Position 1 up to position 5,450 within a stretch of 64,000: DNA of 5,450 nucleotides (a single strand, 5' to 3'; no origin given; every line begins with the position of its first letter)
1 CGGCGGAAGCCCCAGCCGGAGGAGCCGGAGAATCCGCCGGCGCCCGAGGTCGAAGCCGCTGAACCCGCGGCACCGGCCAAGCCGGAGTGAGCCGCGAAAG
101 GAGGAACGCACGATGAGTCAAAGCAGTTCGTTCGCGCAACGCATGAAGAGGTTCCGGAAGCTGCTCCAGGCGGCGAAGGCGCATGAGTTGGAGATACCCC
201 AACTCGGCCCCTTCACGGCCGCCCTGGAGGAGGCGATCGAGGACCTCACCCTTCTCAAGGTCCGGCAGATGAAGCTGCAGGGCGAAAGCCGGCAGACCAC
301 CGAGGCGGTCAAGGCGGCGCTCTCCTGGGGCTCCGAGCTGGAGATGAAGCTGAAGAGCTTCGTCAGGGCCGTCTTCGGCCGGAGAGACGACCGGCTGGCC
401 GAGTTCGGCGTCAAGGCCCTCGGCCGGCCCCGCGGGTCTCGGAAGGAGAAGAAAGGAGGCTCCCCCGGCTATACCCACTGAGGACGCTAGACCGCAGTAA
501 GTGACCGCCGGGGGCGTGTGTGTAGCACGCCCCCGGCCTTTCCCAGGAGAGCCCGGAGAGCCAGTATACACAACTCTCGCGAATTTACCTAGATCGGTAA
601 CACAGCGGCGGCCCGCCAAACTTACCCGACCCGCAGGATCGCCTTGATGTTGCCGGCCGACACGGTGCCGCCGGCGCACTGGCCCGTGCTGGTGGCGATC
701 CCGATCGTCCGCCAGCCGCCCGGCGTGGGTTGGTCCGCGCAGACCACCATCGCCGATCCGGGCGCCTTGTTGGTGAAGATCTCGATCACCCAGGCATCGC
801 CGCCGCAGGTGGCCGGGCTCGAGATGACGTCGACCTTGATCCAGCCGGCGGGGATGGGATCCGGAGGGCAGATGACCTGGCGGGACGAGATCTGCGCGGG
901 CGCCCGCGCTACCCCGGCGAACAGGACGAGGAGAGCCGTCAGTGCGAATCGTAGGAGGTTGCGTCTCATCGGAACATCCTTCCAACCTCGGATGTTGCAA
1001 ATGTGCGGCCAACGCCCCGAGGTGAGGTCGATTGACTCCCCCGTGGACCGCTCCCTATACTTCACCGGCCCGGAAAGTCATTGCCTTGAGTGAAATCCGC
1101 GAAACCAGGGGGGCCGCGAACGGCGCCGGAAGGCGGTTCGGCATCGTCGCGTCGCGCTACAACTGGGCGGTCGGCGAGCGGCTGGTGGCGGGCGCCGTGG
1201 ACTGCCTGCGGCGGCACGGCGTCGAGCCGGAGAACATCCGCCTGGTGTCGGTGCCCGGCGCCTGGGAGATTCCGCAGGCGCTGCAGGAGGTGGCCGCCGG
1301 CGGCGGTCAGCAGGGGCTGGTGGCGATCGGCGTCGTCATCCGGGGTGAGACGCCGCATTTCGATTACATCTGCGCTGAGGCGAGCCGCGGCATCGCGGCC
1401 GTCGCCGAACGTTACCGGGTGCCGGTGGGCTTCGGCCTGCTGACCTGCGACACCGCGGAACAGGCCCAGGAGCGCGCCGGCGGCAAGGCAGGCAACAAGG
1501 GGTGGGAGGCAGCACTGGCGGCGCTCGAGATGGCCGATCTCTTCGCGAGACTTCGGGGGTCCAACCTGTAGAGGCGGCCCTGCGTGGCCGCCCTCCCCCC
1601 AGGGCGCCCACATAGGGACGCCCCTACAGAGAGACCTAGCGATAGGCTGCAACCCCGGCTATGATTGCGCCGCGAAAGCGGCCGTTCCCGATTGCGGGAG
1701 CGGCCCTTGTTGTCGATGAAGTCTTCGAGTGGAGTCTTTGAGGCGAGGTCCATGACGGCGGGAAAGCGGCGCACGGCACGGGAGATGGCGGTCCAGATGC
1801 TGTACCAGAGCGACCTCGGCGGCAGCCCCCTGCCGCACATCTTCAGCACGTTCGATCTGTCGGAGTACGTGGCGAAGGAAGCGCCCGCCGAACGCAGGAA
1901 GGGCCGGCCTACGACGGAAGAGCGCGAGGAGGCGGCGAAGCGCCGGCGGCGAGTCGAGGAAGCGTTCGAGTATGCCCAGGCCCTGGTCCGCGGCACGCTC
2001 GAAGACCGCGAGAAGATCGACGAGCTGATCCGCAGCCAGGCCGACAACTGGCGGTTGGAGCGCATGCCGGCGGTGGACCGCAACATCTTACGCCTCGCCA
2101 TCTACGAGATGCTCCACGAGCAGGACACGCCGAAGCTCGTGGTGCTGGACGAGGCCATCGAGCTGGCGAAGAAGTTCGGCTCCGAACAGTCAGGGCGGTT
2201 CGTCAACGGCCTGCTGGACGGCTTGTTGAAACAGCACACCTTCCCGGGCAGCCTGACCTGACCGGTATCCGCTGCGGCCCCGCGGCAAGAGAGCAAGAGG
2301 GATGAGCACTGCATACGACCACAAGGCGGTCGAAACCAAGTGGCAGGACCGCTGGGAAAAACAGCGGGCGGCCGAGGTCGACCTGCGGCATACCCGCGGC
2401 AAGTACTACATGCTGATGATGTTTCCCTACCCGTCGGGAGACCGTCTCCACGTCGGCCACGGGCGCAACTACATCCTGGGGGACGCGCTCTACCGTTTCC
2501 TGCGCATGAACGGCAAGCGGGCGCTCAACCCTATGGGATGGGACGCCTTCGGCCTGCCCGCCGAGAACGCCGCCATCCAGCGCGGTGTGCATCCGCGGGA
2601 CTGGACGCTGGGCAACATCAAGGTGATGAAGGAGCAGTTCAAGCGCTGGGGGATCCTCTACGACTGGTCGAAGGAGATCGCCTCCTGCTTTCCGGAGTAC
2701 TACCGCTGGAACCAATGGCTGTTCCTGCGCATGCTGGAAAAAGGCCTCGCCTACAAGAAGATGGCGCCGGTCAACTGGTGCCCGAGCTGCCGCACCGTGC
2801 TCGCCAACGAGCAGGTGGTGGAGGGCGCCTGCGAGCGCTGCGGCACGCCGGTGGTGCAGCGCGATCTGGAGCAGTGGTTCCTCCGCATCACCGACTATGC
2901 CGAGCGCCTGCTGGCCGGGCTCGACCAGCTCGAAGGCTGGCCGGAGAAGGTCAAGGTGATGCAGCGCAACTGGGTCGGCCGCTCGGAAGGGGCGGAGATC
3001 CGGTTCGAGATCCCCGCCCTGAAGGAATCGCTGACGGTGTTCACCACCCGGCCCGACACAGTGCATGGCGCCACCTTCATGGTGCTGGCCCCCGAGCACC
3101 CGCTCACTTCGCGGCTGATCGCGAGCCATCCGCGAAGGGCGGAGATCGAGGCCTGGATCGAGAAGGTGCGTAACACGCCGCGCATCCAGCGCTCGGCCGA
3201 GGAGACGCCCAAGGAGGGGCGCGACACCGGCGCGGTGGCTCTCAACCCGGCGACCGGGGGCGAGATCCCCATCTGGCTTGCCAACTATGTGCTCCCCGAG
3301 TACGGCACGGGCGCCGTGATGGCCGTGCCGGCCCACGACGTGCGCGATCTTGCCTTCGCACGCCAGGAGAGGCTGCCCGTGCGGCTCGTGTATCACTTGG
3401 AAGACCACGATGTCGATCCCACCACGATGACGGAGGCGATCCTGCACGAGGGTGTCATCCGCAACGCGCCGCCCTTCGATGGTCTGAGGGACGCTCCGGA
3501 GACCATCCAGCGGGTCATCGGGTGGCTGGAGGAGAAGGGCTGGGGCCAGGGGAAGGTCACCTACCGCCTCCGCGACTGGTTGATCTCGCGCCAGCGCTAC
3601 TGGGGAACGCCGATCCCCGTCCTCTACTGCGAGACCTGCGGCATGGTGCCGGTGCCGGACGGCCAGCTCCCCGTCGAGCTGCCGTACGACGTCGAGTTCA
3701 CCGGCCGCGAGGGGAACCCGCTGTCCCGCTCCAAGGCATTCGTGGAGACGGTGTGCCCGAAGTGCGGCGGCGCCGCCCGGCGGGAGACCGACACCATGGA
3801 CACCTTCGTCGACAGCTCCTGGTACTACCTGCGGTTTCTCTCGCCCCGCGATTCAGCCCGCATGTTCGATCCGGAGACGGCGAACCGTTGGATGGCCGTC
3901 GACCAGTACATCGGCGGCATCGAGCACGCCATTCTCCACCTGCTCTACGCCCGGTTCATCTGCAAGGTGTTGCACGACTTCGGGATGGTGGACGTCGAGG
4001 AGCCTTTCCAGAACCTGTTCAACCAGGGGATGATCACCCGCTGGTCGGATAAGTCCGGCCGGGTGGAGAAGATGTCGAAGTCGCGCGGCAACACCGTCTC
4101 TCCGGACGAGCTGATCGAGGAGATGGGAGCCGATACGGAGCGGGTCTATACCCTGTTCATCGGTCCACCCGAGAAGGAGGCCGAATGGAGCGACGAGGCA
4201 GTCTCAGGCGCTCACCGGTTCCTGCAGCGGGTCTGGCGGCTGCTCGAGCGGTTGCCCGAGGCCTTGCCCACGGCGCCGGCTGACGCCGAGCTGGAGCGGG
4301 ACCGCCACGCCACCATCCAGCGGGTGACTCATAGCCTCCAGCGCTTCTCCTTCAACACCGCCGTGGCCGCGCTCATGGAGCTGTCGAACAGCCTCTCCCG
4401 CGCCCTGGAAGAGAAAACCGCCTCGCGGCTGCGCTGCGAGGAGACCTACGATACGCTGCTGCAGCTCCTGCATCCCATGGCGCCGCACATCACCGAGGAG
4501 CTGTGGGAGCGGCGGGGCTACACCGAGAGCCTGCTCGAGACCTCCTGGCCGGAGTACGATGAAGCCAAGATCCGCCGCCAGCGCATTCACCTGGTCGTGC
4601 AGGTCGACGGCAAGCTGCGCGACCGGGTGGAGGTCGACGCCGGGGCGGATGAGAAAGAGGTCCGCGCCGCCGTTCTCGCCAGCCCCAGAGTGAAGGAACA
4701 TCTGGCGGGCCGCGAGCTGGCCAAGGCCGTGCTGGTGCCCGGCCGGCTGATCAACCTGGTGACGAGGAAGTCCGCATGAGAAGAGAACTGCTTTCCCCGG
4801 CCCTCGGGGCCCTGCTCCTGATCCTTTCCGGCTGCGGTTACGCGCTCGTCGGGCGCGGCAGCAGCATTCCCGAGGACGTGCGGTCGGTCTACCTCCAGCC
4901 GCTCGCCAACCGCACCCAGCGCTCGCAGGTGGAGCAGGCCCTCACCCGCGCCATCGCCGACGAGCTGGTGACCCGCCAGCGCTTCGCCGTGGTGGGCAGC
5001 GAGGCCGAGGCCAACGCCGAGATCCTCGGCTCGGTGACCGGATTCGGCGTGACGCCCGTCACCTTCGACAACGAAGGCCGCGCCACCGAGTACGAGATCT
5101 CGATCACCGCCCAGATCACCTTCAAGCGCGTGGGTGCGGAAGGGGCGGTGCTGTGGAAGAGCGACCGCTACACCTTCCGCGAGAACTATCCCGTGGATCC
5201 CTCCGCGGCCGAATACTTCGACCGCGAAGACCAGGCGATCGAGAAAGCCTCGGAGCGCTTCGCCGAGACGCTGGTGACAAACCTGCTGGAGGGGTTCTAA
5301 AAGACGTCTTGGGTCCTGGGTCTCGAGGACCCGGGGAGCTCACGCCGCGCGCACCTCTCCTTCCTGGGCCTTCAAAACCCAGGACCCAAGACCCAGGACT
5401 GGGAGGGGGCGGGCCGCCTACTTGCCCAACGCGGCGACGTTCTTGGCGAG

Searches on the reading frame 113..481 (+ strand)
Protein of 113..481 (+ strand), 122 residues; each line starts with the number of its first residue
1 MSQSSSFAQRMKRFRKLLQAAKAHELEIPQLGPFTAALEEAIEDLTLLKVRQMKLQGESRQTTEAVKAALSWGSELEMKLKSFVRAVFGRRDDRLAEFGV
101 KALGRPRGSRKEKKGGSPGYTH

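Call 78: find_encoding_contigs(protein=window:113-481:+, flank=10000, max_places=3)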
Protein window:113-481:+ (122 aa): 1 contig read that carries it; 1 place shown.
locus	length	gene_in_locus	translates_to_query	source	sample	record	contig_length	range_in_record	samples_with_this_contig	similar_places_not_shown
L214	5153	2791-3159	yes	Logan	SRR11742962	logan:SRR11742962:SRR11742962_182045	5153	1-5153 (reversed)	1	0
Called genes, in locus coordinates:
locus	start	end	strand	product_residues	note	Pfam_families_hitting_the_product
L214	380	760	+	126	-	PF13560:HTH_31, PF07022:Phage_CI_repr, PF12844:HTH_19, PF13443:HTH_26, PF01381:HTH_3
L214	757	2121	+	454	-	-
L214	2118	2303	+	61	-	-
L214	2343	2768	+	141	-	-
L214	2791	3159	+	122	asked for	-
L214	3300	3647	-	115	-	-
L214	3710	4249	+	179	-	PF00885:DMRL_synthase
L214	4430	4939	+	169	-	PF01029:NusB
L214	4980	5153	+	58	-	?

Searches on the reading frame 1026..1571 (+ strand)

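Call 63: search_protein_families(library=pfam, proteins=[window:1026-1571:+], max_evalue=0.001)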
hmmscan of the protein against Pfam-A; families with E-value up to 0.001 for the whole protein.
window:1026-1571:+ (181 aa): 1 family
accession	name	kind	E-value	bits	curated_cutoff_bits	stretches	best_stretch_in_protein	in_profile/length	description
PF00885.24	DMRL_synthase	-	3.1e-53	179.8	26.7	1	37-172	3-137/139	6,7-dimethyl-8-ribityllumazine synthase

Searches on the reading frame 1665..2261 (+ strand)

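Call 63: search_protein_families(library=pfam, proteins=[window:1665-2261:+], max_evalue=0.001)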
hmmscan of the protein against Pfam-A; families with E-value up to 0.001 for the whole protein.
window:1665-2261:+ (198 aa): 1 family
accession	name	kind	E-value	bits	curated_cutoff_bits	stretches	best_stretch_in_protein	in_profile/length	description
PF01029.23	NusB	-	1e-36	126.7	23.1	1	37-188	2-132/133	NusB family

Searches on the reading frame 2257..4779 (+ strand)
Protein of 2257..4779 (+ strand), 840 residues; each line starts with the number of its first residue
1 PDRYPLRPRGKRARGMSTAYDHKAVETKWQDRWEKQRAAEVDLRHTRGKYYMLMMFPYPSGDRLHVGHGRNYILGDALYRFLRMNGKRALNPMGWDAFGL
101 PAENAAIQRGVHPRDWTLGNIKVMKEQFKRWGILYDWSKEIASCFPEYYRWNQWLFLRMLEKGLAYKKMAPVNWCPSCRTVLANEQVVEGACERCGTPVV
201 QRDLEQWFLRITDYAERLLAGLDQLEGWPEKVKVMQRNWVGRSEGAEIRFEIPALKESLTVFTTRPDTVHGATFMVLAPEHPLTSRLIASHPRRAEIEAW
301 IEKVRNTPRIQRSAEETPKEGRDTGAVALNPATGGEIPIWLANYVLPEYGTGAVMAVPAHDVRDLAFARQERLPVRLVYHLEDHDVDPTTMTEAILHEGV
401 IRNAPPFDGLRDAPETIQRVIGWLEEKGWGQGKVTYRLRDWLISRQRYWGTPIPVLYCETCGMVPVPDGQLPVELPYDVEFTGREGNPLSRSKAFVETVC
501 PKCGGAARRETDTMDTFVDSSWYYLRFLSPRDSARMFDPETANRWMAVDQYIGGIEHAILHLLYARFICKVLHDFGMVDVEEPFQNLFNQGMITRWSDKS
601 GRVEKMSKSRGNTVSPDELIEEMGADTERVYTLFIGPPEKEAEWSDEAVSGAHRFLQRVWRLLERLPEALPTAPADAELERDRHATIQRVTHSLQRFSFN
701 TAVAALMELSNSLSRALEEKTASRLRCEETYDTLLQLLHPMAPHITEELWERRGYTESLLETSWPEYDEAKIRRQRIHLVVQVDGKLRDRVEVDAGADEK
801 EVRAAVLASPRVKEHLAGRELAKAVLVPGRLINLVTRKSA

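Call 63: search_protein_families(library=pfam, proteins=[window:2257-4779:+], max_evalue=0.001)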
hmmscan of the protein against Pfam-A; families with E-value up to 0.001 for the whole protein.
window:2257-4779:+ (840 aa): 4 families
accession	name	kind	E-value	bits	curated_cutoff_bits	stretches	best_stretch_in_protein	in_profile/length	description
PF13603.12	tRNA-synt_1_2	-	1.3e-60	204.5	25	1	237-424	1-184/185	Leucyl-tRNA synthetase, editing domain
PF00133.28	tRNA-synt_1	-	2e-45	155.8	22.7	2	28-241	1-226/414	tRNA synthetases class I (I, L, M and V)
PF09334.17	tRNA-synt_1g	-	2.2e-26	93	20.1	1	56-197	7-144/391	tRNA synthetases class I (M)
PF08264.19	Anticodon_1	-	5.4e-24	85.2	25.1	1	678-800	3-145/148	Anticodon-binding domain of tRNA ligase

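Call 79: find_encoding_contigs(protein=window:2302-4779:+, flank=10000, max_places=4)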
Protein window:2302-4779:+ (825 aa): 1 contig read that carries it; 1 place shown.
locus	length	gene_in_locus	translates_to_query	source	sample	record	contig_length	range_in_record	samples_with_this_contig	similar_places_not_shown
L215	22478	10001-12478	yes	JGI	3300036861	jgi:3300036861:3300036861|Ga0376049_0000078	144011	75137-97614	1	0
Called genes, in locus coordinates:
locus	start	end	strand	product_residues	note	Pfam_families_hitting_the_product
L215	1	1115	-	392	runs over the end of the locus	PF13650:Asp_protease_2, PF13975:gag-asp_proteas (weak), PF00595:PDZ (weak), PF13180:PDZ_2 (weak), PF17820:PDZ_6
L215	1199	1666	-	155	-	-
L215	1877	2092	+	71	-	-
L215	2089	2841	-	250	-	-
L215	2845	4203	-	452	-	PF07719:TPR_2 (faint), PF13424:TPR_12 (faint)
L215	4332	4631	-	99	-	-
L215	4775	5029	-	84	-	-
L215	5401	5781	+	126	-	PF13560:HTH_31, PF07022:Phage_CI_repr, PF12844:HTH_19, PF13443:HTH_26, PF01381:HTH_3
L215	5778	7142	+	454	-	-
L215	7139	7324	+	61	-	-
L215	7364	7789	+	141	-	-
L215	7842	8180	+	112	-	-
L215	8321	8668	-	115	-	-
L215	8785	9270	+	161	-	PF00885:DMRL_synthase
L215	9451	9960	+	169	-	PF01029:NusB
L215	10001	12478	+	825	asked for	PF00133:tRNA-synt_1, PF09334:tRNA-synt_1g, PF13603:tRNA-synt_1_2, PF00133:tRNA-synt_1, PF08264:Anticodon_1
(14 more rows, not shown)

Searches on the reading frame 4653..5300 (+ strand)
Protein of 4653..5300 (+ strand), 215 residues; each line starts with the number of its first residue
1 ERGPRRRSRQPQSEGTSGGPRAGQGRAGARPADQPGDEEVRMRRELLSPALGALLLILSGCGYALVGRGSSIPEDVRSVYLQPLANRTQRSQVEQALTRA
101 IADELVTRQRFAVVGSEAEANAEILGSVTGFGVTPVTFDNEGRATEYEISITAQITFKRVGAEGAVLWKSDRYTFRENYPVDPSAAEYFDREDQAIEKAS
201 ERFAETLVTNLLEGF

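Call 63: search_protein_families(library=pfam, proteins=[window:4653-5300:+], max_evalue=0.001)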
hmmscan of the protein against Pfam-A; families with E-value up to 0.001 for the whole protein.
window:4653-5300:+ (215 aa): 1 family
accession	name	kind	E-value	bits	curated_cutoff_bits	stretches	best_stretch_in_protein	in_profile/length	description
PF04390.17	LptE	-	1.9e-14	54.8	23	1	77-211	2-118/118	Lipopolysaccharide-assembly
